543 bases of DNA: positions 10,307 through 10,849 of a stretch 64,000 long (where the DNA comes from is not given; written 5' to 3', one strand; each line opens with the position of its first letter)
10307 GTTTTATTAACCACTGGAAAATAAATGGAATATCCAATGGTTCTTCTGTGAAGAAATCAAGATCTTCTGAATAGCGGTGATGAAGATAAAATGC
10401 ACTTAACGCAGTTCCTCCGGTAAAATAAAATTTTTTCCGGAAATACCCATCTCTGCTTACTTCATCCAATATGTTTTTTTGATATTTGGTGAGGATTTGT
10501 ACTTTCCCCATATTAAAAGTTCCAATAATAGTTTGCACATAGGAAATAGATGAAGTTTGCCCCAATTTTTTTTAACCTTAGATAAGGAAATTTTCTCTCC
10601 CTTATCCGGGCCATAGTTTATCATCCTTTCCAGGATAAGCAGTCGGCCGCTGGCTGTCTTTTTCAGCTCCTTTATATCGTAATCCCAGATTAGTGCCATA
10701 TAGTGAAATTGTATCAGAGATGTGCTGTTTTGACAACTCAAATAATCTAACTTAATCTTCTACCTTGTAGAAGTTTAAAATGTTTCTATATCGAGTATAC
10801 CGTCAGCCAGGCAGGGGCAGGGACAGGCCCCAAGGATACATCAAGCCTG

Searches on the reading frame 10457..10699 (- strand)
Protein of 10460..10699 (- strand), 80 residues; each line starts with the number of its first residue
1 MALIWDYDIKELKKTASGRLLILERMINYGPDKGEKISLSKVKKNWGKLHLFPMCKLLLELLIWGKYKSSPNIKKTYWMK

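Call 5: search_protein_families(library=pfam, proteins=[window:10460-10699:-], max_evalue=1)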
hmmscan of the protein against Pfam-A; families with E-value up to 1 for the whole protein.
seq(80 aa): 1 family
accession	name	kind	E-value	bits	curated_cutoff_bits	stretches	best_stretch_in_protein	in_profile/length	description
PF21956.1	DUF6922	-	0.096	12.6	27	1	3-32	5-33/52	Family of unknown function (DUF6922)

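Call 9: search_protein_families(library=ncbifam, proteins=[window:10460-10699:-], max_evalue=1)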
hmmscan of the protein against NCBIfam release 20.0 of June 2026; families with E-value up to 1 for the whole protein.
seq(80 aa): 0 families

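Call 11: find_homologous_proteins(query=window:10460-10699:-, max_evalue=0.01)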
Query seq(80 aa) (80 aa): 482 proteins with E <= 0.01 among 484 candidates; the best 120 are listed.
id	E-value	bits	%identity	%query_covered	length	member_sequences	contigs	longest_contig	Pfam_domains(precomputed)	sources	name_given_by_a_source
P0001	3.9e-35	137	81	100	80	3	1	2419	-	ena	-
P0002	9.7e-32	126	74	100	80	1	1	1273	-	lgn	-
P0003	1.9e-31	125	78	100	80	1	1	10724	-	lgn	-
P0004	5.9e-31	124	79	95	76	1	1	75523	-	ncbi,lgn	-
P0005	8.1e-31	123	79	100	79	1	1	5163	-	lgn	-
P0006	9.5e-31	123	75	100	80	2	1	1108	-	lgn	-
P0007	1.3e-30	123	74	100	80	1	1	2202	-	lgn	-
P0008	1.4e-30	123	75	99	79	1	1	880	-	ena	-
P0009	1.5e-30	123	76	100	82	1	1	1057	-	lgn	-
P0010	1.6e-30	123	73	100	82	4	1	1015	-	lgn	-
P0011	3.5e-30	121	72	99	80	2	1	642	-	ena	-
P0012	3.7e-30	121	74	100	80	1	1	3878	-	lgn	-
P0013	6.4e-30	121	74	100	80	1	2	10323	-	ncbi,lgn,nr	ncbi:hypothetical protein HYZ78_03130 [Candidatus Microgenomates bacterium]|nr:hypothetical protein 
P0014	6.7e-30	121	71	99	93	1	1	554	-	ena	-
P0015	1.4e-29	120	71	100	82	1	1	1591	-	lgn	-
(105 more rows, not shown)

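Call 22: search_solved_structures(query=A2, max_evalue=10)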
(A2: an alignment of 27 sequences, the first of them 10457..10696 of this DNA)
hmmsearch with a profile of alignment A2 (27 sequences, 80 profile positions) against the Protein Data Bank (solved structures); distinct sequences matched with E-value up to 10: 8.
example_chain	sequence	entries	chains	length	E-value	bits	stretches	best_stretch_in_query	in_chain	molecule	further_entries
7qca_SA0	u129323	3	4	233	0.1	15.6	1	29-53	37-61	40S ribosomal protein S0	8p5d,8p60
3o3x_A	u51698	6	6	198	0.55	13.3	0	45-68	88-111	gp41-5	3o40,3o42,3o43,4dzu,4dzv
3ma9_A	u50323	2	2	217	1.1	12.4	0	42-68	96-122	Transmembrane glycoprotein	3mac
4zqu_A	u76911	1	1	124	1.2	12.2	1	17-43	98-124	CdiA-CT toxin, Conserved domain protein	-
2cmr_A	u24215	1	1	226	1.4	12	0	42-68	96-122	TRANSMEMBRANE GLYCOPROTEIN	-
2xra_A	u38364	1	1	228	1.4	12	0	42-68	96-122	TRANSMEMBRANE PROTEIN GP41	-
2k5i_A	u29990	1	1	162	2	11.5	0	10-40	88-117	IRON TRANSPORT PROTEIN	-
5cmu_A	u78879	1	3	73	8.2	9.5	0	44-68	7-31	Envelope glycoprotein,AP1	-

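Call 23: search_protein_families(library=pfam, alignment_id=A2, max_evalue=1)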
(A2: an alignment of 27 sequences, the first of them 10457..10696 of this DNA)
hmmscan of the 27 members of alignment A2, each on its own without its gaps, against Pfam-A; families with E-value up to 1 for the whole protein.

A. member 1, window:10457-10696:- (79 aa): 1 family
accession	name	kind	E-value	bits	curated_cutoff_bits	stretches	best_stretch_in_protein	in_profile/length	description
PF21956.1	DUF6922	-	0.11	12.4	27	1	2-31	5-33/52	Family of unknown function (DUF6922)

B. families by the number of members that match (of 27 scanned): 9 families
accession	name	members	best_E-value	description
PF21956.1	DUF6922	18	0.0024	Family of unknown function (DUF6922)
PF15328.11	GCOM2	2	0.23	Putative GRINL1B complex locus protein 2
PF08031.17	BBE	1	0.035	Berberine and berberine like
PF08353.15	MurT_C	1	0.072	MurT ligase C-terminal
PF13449.12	Phytase-like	1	0.11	Esterase-like activity of phytase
PF17293.8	Arm-DNA-bind_5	1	0.12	Arm DNA-binding domain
PF18121.7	TFA2_Winged_2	1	0.14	TFA2 Winged helix domain 2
PF22445.1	Ssol_1539-like_2nd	1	0.14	Ssol_1539-like, second domain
PF14270.11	DUF4358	1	0.18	Domain of unknown function (DUF4358)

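Call 38: predict_structure(alignment_id=A3)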
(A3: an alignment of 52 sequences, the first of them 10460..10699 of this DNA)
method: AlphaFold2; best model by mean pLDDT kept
length: 80 residues; sequences in the alignment: 52
mean_pLDDT: 83.3   pTM: 0.68
mean pLDDT of the five models: 83.3, 82.2, 81.4, 80.2, 79.9
residues with pLDDT >= 90: 47; 70-90: 16; 50-70: 13; < 50: 4
segments of 3 or more residues with pLDDT < 50: 1-3
pLDDT, mean of each block of 10 residues (from residue 1): 66 93 92 89 94 92 85 55
secondary structure, 60 per line:
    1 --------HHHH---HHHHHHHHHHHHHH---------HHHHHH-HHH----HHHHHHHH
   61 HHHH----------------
elements in order: H9-12 H16-29 H39-44 H53-64

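Call 42: fold_search(model_id=the predicted structure, library=pdb)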
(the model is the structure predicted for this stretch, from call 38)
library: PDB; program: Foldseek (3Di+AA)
matches with E <= 10: 16; with E <= 0.001: 0
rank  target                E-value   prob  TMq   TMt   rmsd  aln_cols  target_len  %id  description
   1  6ok0_A                4.3e+00  0.11  0.39  0.28   4.4        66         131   20  Crystal structure of Sel1 repeat protein from Oxalobacter formigenes (released 2020-04-15)
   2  6yxq_B                4.3e+00  0.04  0.22  0.07  10.3        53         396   26  Crystal structure of a DNA repair complex ASCC3-ASCC2 (released 2020-09-30)
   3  9iw8                  5.2e+00  0.03  0.22  0.20   9.1        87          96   15  Crystal Structure Chemosensory Proteins 3 from Anopheles culicifacies in space group I422 (released 2026-01-28)
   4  2bym_A                5.9e+00  0.03  0.21  0.24  12.4        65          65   15  Histone fold heterodimer of the Chromatin Accessibility Complex (released 2005-11-09)
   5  7ye0_B                6.2e+00  0.07  0.31  0.09   7.1        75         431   16  DF-SFX MmCPDII-DNA complex: steady state oxidized complex (released 2023-11-22)
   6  2byk_C                6.6e+00  0.02  0.22  0.24  12.6        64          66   16  Histone fold heterodimer of the Chromatin Accessibility Complex (released 2005-11-09)
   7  8kcm_B                7.5e+00  0.06  0.31  0.09   7.2        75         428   16  MmCPDII-DNA complex containing low-dosage, light induced repaired DNA. (released 2023-11-22)
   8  2bym_C                8.0e+00  0.02  0.21  0.24  12.1        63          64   16  Histone fold heterodimer of the Chromatin Accessibility Complex (released 2005-11-09)
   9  2xrz_B                8.5e+00  0.05  0.31  0.09   7.1        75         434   16  X-ray structure of archaeal class II CPD photolyase from Methanosarcina mazei in complex with intact CPD-lesion (released 2011-09-14)
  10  9iw7                  8.5e+00  0.02  0.22  0.19   9.0        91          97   14  Crystal Structure Chemosensory Proteins 3 from Anopheles culicifacies in space group P3121 (released 2026-01-28)
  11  5jtg_C                8.5e+00  0.02  0.23  0.08  12.4        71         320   15  Crystal structure of Thermotoga maritima mutant D89K/D253K (released 2017-01-25)
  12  2byk_A                8.5e+00  0.01  0.18  0.14  12.9        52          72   19  Histone fold heterodimer of the Chromatin Accessibility Complex (released 2005-11-09)
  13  8io2_I                9.6e+00  0.06  0.30  0.15   6.0        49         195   12  The Rubisco assembly intermidate of Arabidopsis thaliana Rubisco accumulation factor 1 (AtRaf1) and Rubisco large subu (released 2023-11-01)
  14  8oya_A                9.6e+00  0.04  0.31  0.09   7.0        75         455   16  Time-resolved SFX structure of the class II photolyase complexed with a thymine dimer (10 microsecond pump probe delay (released 2023-11-22)
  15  9hnh                  9.6e+00  0.03  0.24  0.15   7.7        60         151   18  A7 Synthetic Alpha solenoid Protein (released 2025-12-03)
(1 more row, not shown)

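Call 53: search_protein_families(library=padloc, proteins=[window:10460-10699:-], max_evalue=0.1)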
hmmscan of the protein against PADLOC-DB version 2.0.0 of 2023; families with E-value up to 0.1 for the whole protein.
window:10460-10699:- (80 aa): 0 families

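Call 62: search_protein_representatives(alignment_id=A3)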
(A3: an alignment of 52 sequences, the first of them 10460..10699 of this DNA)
Query: 52 sequences, 81 profile positions. Proteins with E-value up to 0.001 (for the whole library): 250; up to 1e-10: 119; up to 1e-30: 2. The best 150 are listed.
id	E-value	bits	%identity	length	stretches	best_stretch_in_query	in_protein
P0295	1.2e-34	134.1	-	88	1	1-81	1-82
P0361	1.1e-31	124.6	-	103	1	1-80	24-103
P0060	2.4e-27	110.7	-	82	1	1-80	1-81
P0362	5.0e-27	109.7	-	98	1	1-73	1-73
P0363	1.8e-26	107.9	-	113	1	1-68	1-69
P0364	2.2e-26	107.6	-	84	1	1-65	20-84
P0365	4.5e-23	97.0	-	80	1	2-79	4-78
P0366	2.6e-22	94.6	-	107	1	2-78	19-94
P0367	1.6e-21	92.0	-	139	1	2-79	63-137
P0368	3.8e-21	90.8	-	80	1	1-78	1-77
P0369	5.5e-21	90.3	-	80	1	1-78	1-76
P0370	9.3e-21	89.6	-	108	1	1-72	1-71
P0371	1.0e-20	89.5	-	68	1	1-67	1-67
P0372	1.1e-18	82.9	-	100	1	1-71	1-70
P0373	1.3e-18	82.7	-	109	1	1-79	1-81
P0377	4.1e-18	81.1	-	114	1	1-51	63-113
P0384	3.5e-17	78.1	-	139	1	1-69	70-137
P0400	9.2e-16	73.6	-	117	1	1-73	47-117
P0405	1.1e-15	73.3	-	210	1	1-45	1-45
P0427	3.5e-14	68.5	-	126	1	1-68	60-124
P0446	1.4e-12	63.4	-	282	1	1-69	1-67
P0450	1.8e-12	63.0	-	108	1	9-55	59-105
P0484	1.5e-10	56.9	-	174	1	1-61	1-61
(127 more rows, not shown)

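Call 65: search_protein_families(library=pfam, alignment_id=A4, max_evalue=0.01)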
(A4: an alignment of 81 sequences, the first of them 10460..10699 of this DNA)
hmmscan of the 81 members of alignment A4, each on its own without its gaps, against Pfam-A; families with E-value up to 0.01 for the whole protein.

A. member 1, window:10460-10699:- (80 aa): 0 families

B. families by the number of members that match (of 81 scanned): 0 families

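Call 70: search_protein_families(library=pfam, proteins=[P0367, P0377, P0384, P0400, P0427, P0450, P0446, P0405, P0484], max_evalue=0.01)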
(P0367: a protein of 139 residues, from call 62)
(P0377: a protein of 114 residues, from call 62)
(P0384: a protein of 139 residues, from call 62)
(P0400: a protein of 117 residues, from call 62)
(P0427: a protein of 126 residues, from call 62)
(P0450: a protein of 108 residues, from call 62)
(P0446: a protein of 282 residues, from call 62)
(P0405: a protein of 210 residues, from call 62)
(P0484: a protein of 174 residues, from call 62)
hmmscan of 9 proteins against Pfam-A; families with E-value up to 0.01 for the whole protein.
P0367 (139 aa): 9 families
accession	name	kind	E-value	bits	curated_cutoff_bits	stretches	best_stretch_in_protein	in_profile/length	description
PF08279.18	HTH_11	-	3.1e-08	33.8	25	1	9-49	5-47/55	HTH domain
PF01047.28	MarR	-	6.3e-05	23.2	24.6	1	9-50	8-49/59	MarR family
PF12802.13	MarR_2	-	9.7e-05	22.9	27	1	8-46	9-48/61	MarR family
PF13412.12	HTH_24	-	0.00012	22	21.9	1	5-49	4-48/48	Winged helix-turn-helix DNA-binding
PF08220.18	HTH_DeoR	-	0.00013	22.1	21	1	8-51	4-47/57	DeoR-like helix-turn-helix domain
PF01978.25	TrmB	-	0.00061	20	25.6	1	16-61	20-64/68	Sugar-specific transcriptional regulator TrmB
PF09012.17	FeoC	-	0.00062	20.3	21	1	9-50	5-46/69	FeoC like transcriptional regulator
PF01418.23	HTH_6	-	0.0041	17.5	28.3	1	7-46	19-62/77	Helix-turn-helix domain, rpiR family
PF19187.6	HTH_PafC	-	0.005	17.1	32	1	8-47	8-47/115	PafC helix-turn-helix domain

P0377 (114 aa): 0 families

P0384 (139 aa): 0 families

P0400 (117 aa): 0 families

P0427 (126 aa): 0 families

P0450 (108 aa): 0 families

P0446 (282 aa): 1 family
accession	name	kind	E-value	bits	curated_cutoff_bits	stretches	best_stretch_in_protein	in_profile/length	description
PF08843.17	AbiEii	-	7.6e-15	55.9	22.5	1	87-268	12-219/238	Nucleotidyl transferase AbiEii toxin, Type IV TA system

P0405 (210 aa): 1 family
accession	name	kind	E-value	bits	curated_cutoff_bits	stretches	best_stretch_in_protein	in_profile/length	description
PF08843.17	AbiEii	-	9.5e-07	29.4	22.5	1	84-176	102-209/238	Nucleotidyl transferase AbiEii toxin, Type IV TA system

P0484 (174 aa): 0 families

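Call 87: search_solved_structures(query=A4, max_evalue=10)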
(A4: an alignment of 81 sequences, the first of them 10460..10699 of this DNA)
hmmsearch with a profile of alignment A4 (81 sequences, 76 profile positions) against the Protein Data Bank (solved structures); distinct sequences matched with E-value up to 10: 8.
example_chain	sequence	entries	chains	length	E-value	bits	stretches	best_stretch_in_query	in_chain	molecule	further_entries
7mfd_B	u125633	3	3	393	1.8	11.7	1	37-67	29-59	Dual specificity mitogen-activated protein kinase kinase 1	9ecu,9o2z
8chf_E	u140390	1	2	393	1.8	11.7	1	37-67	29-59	Dual specificity mitogen-activated protein kinase kinase 1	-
6u2g_A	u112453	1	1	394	1.8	11.7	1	37-67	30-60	Dual specificity mitogen-activated protein kinase kinase 1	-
5kkr_C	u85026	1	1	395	1.8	11.7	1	37-67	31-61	Dual specificity mitogen-activated protein kinase kinase 1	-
9axa_B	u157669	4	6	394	1.8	11.7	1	37-67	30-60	Dual specificity mitogen-activated protein kinase kinase 1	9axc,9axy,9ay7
9o0u_B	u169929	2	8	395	1.8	11.7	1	37-67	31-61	Dual specificity mitogen-activated protein kinase kinase 1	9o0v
6pp9_B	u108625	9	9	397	1.9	11.7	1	37-67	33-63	Dual specificity mitogen-activated protein kinase kinase 1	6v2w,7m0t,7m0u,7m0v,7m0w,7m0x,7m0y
9tyg_A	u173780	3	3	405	1.9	11.7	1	37-67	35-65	Dual specificity mitogen-activated protein kinase kinase 1,Uncharacterized protein,Dual sp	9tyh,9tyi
